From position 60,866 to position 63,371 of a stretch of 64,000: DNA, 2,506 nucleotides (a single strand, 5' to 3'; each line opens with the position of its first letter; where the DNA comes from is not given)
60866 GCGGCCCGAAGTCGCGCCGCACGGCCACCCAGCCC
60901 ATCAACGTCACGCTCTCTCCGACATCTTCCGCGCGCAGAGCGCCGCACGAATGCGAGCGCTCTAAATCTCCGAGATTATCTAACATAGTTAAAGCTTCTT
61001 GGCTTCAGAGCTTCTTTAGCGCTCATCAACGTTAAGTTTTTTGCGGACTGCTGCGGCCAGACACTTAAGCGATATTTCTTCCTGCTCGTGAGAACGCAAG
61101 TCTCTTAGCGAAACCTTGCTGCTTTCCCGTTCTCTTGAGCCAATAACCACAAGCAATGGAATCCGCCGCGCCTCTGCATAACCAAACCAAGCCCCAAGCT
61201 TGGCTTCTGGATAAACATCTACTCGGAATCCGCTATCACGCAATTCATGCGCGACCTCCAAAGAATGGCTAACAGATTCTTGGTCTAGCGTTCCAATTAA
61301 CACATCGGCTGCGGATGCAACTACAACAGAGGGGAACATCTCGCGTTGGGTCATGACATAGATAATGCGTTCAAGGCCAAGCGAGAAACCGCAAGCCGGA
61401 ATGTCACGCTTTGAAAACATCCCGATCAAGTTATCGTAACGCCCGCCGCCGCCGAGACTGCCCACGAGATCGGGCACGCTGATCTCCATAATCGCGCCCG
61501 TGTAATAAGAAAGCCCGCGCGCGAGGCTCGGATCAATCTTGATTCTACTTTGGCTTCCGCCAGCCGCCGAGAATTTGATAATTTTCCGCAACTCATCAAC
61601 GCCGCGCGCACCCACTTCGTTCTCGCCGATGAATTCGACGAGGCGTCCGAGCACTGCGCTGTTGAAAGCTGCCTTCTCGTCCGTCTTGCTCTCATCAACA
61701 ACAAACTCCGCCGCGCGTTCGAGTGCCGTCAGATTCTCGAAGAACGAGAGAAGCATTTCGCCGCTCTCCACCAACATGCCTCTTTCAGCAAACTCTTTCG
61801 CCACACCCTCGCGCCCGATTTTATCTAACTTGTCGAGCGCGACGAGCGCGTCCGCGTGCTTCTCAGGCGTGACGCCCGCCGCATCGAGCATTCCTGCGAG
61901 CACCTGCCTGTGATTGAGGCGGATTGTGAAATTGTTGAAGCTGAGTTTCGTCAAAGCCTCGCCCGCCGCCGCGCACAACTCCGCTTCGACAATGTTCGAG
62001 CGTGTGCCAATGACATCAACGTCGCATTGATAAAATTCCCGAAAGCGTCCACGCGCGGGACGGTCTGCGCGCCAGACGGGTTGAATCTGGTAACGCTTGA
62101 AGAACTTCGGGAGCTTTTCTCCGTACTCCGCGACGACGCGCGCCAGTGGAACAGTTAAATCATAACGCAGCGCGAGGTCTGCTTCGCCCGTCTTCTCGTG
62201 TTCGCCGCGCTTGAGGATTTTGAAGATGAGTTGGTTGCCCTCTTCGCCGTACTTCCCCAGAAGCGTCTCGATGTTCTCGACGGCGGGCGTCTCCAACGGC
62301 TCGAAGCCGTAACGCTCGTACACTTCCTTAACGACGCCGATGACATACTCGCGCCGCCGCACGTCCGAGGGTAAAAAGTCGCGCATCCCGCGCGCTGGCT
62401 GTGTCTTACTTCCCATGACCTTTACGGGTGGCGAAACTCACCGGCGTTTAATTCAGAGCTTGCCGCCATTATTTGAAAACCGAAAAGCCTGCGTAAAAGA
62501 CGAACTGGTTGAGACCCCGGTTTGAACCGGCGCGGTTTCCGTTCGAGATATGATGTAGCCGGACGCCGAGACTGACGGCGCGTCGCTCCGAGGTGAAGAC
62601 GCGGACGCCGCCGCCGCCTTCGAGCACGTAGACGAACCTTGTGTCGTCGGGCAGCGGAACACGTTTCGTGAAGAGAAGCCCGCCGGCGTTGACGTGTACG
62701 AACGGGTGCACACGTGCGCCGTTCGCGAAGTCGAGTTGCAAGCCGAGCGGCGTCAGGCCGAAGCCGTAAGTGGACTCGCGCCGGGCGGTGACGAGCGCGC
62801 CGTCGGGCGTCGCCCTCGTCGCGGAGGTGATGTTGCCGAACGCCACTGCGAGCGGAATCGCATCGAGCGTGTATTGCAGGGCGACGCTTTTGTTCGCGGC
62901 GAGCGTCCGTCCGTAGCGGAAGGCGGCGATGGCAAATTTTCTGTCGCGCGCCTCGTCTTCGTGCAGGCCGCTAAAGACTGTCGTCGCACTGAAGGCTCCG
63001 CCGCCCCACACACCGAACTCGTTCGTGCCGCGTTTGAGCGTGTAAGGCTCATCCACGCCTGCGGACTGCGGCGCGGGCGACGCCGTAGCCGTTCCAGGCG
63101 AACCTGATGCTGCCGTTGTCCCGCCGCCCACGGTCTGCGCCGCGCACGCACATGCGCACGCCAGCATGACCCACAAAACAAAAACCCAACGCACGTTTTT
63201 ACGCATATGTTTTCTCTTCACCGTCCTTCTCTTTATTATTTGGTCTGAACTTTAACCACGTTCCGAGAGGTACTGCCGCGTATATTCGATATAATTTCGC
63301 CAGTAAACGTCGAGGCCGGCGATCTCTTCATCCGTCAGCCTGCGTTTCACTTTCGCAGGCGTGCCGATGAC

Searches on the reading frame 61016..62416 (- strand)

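Call 90: search_protein_families(library=pfam, proteins=[window:61016-62416:-])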
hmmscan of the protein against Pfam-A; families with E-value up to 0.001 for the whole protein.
window:61016-62416:- (466 aa): 3 families
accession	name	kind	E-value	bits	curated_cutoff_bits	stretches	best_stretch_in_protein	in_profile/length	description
PF13393.11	tRNA-synt_His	-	2e-42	146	25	1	10-351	1-308/308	Histidyl-tRNA synthetase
PF03129.25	HGTP_anticodon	-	1.1e-13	51.6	21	1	372-459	2-93/94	Anticodon binding domain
PF00152.25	tRNA-synt_2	-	0.00013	21.6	25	0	22-135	25-121/308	tRNA synthetases class II (D, K and N)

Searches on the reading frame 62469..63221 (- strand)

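Call 90: search_protein_families(library=pfam, proteins=[window:62469-63221:-])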
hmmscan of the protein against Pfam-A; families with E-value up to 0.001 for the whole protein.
window:62469-63221:- (250 aa): 1 family
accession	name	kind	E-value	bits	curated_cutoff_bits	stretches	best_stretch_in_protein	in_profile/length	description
PF09411.16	PagL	-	1.6e-09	38.4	23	1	163-246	51-135/136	Lipid A 3-O-deacylase (PagL)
